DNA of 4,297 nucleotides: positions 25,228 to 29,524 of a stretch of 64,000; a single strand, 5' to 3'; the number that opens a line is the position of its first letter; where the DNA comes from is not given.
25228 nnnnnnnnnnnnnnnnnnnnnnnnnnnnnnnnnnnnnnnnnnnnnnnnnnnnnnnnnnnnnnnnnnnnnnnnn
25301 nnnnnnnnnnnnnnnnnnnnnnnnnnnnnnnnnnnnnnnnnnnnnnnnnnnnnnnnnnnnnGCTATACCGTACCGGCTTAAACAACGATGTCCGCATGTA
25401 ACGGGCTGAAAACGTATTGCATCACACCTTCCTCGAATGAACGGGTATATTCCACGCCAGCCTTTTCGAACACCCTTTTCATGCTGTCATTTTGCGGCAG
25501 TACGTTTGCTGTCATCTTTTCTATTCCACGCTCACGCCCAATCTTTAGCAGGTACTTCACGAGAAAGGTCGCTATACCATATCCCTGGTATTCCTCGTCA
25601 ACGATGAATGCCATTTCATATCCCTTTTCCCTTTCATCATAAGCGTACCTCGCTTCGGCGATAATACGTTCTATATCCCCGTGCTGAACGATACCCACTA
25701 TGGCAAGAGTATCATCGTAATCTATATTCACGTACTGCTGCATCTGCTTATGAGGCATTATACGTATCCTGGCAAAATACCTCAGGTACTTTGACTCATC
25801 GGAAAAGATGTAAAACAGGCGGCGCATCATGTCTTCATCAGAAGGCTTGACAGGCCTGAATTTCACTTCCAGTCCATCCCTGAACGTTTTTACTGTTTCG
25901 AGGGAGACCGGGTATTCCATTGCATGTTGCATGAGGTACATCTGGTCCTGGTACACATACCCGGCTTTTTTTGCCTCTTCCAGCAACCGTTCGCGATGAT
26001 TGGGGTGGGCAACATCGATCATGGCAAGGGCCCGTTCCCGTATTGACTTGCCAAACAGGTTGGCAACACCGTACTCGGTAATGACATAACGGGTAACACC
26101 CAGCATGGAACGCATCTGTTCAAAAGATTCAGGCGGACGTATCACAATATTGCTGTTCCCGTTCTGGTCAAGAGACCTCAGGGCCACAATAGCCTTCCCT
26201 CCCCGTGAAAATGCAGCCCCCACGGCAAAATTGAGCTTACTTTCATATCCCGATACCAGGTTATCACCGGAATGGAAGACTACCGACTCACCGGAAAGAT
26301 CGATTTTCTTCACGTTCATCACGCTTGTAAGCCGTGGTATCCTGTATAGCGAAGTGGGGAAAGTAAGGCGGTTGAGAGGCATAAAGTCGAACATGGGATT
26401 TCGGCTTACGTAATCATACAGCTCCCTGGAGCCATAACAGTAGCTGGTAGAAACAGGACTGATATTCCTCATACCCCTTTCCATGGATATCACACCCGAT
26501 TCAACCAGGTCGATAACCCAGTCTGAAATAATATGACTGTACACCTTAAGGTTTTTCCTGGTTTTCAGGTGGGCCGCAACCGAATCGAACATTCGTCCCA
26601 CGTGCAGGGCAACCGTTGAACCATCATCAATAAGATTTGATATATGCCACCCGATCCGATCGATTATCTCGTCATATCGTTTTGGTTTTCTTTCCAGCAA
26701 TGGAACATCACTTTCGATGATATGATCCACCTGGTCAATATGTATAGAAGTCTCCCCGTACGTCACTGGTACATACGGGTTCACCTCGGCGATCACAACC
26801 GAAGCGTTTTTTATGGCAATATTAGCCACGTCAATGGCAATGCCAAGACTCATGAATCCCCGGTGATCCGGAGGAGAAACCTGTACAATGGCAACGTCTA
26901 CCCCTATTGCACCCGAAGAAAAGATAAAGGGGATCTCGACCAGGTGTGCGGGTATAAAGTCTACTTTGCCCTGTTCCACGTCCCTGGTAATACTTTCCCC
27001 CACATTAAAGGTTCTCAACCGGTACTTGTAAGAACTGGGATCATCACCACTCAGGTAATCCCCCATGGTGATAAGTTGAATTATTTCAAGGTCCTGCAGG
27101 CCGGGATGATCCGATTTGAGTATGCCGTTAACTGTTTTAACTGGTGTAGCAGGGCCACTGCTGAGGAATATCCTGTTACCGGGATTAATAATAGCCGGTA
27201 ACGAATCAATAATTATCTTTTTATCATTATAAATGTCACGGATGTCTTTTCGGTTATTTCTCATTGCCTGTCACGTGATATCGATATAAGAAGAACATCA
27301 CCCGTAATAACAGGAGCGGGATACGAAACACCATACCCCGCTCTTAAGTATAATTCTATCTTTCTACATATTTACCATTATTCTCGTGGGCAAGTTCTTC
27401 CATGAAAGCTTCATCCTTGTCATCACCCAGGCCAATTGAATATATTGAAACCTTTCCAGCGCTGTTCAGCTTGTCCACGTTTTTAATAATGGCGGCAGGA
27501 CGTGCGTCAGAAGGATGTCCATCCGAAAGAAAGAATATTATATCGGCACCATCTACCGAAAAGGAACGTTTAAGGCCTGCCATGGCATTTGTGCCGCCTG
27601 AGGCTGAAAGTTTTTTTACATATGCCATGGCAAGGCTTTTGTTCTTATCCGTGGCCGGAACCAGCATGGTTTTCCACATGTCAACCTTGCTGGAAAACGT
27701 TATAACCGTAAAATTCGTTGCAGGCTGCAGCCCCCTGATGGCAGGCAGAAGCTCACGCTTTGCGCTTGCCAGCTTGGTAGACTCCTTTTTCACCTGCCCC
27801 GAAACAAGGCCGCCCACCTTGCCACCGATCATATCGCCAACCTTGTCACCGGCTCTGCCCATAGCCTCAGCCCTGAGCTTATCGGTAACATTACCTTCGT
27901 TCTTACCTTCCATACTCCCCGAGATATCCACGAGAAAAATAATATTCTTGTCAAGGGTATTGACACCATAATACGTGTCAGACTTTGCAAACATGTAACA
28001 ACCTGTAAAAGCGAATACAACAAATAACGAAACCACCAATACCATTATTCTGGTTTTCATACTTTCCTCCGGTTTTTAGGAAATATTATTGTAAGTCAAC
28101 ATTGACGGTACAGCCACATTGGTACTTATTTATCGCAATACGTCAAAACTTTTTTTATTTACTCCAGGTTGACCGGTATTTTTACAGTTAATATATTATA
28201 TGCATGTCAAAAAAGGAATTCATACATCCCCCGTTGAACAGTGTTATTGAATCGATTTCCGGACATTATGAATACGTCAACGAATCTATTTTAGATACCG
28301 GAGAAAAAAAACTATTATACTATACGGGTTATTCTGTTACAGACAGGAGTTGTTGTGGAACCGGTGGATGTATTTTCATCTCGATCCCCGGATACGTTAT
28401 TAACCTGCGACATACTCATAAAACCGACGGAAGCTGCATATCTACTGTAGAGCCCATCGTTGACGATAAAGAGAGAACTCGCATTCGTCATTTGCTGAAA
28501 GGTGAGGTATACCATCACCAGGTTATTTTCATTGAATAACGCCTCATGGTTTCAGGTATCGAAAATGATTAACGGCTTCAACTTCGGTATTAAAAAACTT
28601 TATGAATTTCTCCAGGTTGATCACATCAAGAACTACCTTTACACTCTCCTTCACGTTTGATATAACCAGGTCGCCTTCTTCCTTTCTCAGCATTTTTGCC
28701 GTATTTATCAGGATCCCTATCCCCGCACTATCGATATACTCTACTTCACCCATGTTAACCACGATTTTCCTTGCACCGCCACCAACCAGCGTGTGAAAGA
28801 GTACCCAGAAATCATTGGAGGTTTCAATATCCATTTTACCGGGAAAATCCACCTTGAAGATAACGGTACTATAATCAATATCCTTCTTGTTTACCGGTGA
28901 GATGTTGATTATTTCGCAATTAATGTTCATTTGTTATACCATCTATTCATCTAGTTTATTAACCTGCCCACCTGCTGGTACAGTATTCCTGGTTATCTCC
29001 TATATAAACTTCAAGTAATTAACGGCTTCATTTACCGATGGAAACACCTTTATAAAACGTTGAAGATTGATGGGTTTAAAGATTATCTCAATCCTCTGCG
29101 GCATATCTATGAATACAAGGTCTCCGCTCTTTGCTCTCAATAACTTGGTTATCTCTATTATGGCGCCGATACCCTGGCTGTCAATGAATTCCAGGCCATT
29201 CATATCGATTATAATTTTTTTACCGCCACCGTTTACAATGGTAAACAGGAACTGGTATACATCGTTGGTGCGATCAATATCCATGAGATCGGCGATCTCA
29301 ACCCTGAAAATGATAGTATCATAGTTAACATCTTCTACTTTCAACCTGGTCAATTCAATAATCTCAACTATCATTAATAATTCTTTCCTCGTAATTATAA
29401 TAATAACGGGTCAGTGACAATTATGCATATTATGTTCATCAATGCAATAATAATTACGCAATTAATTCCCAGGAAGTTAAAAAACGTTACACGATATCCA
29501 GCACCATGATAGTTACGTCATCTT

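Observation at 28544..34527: Candidate envelope-linked partner-switching operon: FN3-like secreted protein, OMP-TPR protein, HK-REC-PP2C sensor and two STAS antagonists, with no RsbW-type kinase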

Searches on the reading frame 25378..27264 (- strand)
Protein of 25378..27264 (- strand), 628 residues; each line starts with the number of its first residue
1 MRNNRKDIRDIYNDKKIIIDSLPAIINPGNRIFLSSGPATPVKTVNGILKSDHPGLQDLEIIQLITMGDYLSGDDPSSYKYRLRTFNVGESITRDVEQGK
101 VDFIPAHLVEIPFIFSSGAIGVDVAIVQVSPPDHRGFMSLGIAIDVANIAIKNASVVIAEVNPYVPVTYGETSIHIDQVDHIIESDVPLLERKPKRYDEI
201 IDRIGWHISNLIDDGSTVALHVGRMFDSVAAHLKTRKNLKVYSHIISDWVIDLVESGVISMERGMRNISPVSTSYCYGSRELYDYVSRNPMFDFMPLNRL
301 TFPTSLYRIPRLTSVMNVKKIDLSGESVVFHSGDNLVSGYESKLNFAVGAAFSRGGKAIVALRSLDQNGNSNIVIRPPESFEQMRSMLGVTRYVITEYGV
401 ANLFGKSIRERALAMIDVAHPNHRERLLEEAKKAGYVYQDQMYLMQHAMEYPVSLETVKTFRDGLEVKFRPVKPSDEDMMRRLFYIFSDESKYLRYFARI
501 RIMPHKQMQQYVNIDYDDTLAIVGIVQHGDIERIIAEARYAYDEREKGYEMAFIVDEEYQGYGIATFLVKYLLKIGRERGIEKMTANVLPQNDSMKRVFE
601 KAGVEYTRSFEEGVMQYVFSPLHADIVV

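Call 4: search_protein_families(library=pfam, proteins=[window:25378-27264:-], max_evalue=0.01)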
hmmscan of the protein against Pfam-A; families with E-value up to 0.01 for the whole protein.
window:25378-27264:- (628 aa): 7 families
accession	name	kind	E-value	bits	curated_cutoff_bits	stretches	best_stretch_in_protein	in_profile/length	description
PF13336.12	AcetylCoA_hyd_C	-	1.2e-36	126.4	23.7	1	278-431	1-154/154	Acetyl-CoA hydrolase/transferase C-terminal domain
PF02550.21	AcetylCoA_hydro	-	3.6e-18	66.7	24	1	58-189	60-196/198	Acetyl-CoA hydrolase/transferase N-terminal domain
PF00583.31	Acetyltransf_1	-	5.4e-12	46.5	20.7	1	509-603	34-115/116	Acetyltransferase (GNAT) family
PF13302.13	Acetyltransf_3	-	7.5e-09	36.8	25.4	1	468-604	3-137/138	Acetyltransferase (GNAT) domain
PF13508.13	Acetyltransf_7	-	4.3e-05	24.2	27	1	532-603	12-81/84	Acetyltransferase (GNAT) domain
PF08445.16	FR47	-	0.0046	17.4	22.1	1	524-605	3-78/86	FR47-like protein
PF13673.13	Acetyltransf_10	-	0.0065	16.9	23.6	0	551-604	55-107/128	Acetyltransferase (GNAT) domain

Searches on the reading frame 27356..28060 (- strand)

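Call 4: search_protein_families(library=pfam, proteins=[window:27356-28060:-], max_evalue=0.01)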
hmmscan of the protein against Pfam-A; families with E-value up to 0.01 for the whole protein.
window:27356-28060:- (234 aa): 4 families
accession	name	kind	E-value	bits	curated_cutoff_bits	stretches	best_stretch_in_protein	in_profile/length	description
PF13768.12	VWA_3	-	2.8e-18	66.9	27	1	101-231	21-153/155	von Willebrand factor type A domain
PF00092.34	VWA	-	4.8e-12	46.9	23.8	1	96-229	16-156/174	von Willebrand factor type A domain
PF13519.12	VWA_2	-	4.5e-07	30.9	27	1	93-182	17-107/107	von Willebrand factor type A domain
PF05762.20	VWA_CoxE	-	3.1e-05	24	26.4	0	104-203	79-180/222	VWA domain containing CoxE-like protein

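Call 77: search_protein_families(library=ncbifam, proteins=[window:27356-28060:-], max_evalue=0.001)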
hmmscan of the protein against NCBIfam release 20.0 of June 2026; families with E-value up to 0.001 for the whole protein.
window:27356-28060:- (234 aa): 1 family
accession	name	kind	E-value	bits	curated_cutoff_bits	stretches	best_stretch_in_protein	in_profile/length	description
TIGR03788.1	marine_srt_targ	equivalog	7.8e-18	64.2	551.65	1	88-232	282-426/629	marine proteobacterial sortase target protein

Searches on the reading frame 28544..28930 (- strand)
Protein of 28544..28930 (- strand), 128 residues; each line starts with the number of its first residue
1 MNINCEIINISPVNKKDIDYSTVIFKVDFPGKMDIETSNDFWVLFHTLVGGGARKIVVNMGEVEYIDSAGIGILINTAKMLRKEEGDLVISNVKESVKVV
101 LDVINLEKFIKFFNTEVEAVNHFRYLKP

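Call 4: search_protein_families(library=pfam, proteins=[window:28544-28930:-], max_evalue=0.01)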
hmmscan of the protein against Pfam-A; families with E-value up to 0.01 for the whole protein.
window:28544-28930:- (128 aa): 2 families
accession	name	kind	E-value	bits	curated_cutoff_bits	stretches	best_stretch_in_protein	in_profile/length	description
PF01740.26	STAS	-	6e-18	65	22.6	1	24-119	10-106/106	STAS domain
PF13466.11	STAS_2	-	1.3e-10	41.7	29.2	1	28-106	2-79/80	STAS domain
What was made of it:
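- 28544..28930 (-): STAS_B: 128-aa single-domain STAS protein, 38.5% identical to STAS_A. The candidate phospho-acceptor is Ser68 (codon 28729-28727) in the motif IDSAGIG. Pfam STAS 65 bits (call 4).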

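Call 20: search_solved_structures(query=window:28544-28930:-, max_evalue=0.01, show_alignments=3)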
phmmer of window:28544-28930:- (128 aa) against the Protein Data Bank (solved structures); distinct sequences matched with E-value up to 0.01: 7.
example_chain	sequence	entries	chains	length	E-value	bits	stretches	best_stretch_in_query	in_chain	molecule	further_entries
2ka5_A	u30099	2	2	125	2.3e-08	37.7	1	32-124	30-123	Putative anti-sigma factor antagonist TM_1081 | Putative anti-sigma factor antagonist TM1081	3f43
1auz_A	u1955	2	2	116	3.4e-08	37.2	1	27-120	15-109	SPOIIAA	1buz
1th8_B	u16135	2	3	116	5.4e-08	36.5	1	22-113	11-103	Anti-sigma F factor antagonist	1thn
1sbo_A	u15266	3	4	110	7.7e-08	36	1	31-118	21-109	Putative anti-sigma factor antagonist TM1442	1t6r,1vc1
1tid_B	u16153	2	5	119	1.5e-07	35.1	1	22-113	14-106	Anti-sigma F factor antagonist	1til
6m36_B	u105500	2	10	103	1.9e-06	31.5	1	26-110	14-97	Anti-sigma-B factor antagonist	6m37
4hyl_A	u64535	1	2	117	0.0011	22.7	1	54-113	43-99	Stage II sporulation protein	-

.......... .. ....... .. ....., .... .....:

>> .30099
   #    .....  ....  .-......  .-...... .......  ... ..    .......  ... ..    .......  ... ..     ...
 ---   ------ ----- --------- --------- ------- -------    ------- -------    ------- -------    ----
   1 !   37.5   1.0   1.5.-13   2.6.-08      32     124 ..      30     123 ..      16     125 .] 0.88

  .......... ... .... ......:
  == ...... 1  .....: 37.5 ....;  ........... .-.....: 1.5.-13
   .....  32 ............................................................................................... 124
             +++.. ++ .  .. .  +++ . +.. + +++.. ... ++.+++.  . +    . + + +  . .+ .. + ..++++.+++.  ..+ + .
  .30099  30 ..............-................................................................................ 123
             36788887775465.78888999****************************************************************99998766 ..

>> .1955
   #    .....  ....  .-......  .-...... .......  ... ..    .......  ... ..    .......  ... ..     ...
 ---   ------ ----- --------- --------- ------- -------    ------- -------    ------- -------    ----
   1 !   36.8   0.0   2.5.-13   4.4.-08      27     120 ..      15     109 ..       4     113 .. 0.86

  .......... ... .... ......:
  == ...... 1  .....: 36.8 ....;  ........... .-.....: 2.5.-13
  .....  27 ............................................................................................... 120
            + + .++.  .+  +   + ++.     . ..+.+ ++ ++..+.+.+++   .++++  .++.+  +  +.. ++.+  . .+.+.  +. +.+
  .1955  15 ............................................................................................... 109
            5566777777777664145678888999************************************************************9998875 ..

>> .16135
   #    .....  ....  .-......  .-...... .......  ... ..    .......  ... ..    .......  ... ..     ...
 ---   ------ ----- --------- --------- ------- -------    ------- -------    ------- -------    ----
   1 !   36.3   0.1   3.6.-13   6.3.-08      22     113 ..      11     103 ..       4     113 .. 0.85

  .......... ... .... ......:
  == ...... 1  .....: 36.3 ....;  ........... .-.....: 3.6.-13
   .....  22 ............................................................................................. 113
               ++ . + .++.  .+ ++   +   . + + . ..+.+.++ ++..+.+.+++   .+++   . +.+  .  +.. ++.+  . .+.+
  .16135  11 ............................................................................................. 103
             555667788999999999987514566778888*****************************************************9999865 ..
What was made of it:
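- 28544..28930 (-): PDB phmmer hits TM1081, SpoIIAA and RsbV, with the DS motif aligned to DSSG of SpoIIAA (call 20).
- On Partner-switching system (RsbU/RsbV/RsbW type): Aligned to SpoIIAA DSSG (call 20).
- Checked: The STAS Asp-Ser pair aligns with the DSSG motif of SpoIIAA in PDB alignments (call 20).
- The best solved relatives are SpoIIAA, RsbV and the TM1081/TM1442 antagonists (call 20).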

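Call 76: list_cluster_members(proteins=[P0001, window:28544-28930:-, window:29000-29374:-, window:32242-33372:-, window:33448-34527:-])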
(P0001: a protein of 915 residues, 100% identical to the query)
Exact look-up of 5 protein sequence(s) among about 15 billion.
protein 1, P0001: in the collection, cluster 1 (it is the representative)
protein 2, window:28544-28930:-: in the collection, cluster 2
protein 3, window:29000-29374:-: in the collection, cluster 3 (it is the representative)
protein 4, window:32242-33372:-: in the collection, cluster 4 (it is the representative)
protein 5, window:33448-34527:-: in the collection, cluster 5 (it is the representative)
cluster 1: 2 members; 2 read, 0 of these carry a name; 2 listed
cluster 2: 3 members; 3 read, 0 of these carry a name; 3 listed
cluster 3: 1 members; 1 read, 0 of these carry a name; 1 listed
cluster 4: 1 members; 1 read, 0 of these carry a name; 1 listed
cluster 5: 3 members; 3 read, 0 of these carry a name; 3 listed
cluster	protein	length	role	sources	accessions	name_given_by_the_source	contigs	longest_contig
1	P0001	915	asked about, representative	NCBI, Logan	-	-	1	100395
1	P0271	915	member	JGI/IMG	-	-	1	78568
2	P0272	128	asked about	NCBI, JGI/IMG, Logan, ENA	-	-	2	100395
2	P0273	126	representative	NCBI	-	-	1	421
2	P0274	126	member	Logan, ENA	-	-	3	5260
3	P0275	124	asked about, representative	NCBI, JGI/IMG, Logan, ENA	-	-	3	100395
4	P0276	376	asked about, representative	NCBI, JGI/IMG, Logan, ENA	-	-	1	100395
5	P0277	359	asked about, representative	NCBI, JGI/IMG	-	-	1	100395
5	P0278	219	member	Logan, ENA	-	-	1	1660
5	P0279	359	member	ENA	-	-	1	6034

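Call 77: search_protein_families(library=ncbifam, proteins=[window:28544-28930:-], max_evalue=0.001)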
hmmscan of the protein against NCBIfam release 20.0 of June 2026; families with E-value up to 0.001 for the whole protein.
window:28544-28930:- (128 aa): 3 families
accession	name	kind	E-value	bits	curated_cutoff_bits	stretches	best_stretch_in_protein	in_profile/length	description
TIGR00377.1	ant_ant_sig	superfamily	6.6e-19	67.8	53.45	1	22-115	11-105/108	anti-sigma factor antagonist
TIGR02886.1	spore_II_AA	equivalog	1.7e-13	50.5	114.75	1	27-120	12-106/106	anti-sigma F factor antagonist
NF033618.0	mlaB_1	equivalog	2.9e-06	27.6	90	1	28-110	13-92/94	lipid asymmetry maintenance protein MlaB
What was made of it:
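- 28544..28930 (-): NCBIfam ant_ant_sig 67.8 bits, above the cut-off (call 77).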

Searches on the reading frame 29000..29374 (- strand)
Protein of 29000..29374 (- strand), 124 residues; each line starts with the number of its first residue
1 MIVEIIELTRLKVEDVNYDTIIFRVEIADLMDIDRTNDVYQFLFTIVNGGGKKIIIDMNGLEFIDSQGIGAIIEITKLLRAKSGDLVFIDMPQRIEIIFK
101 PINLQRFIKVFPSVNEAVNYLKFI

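Call 4: search_protein_families(library=pfam, proteins=[window:29000-29374:-], max_evalue=0.01)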
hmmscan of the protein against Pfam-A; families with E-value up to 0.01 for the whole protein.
window:29000-29374:- (124 aa): 2 families
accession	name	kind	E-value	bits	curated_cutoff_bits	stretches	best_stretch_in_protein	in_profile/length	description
PF01740.26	STAS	-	7.5e-15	55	22.6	1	26-117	14-106/106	STAS domain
PF13466.11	STAS_2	-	9.9e-06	26.1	29.2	1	31-100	7-75/80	STAS domain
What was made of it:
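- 29000..29374 (-): STAS_A: 124-aa single-domain STAS protein. The candidate phospho-acceptor is Ser66 (codon 29179-29177) in the motif IDSQGIG. Pfam STAS 55 bits (call 4).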

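Call 77: search_protein_families(library=ncbifam, proteins=[window:29000-29374:-], max_evalue=0.001)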
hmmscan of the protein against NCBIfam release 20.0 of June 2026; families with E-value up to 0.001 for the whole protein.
window:29000-29374:- (124 aa): 3 families
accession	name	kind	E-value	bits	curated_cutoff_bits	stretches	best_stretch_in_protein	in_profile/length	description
TIGR00377.1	ant_ant_sig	superfamily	1.6e-12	47.3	53.45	1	22-116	13-108/108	anti-sigma factor antagonist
TIGR02886.1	spore_II_AA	equivalog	8.8e-10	38.5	114.75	1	45-117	33-105/106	anti-sigma F factor antagonist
NF047705.1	slr1659_superfam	superfamily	6.5e-05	23.2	100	1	29-85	26-82/111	slr1659 superfamily regulator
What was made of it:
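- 29000..29374 (-): NCBIfam ant_ant_sig 47 bits, just under the cut-off of 53.45 (call 77).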
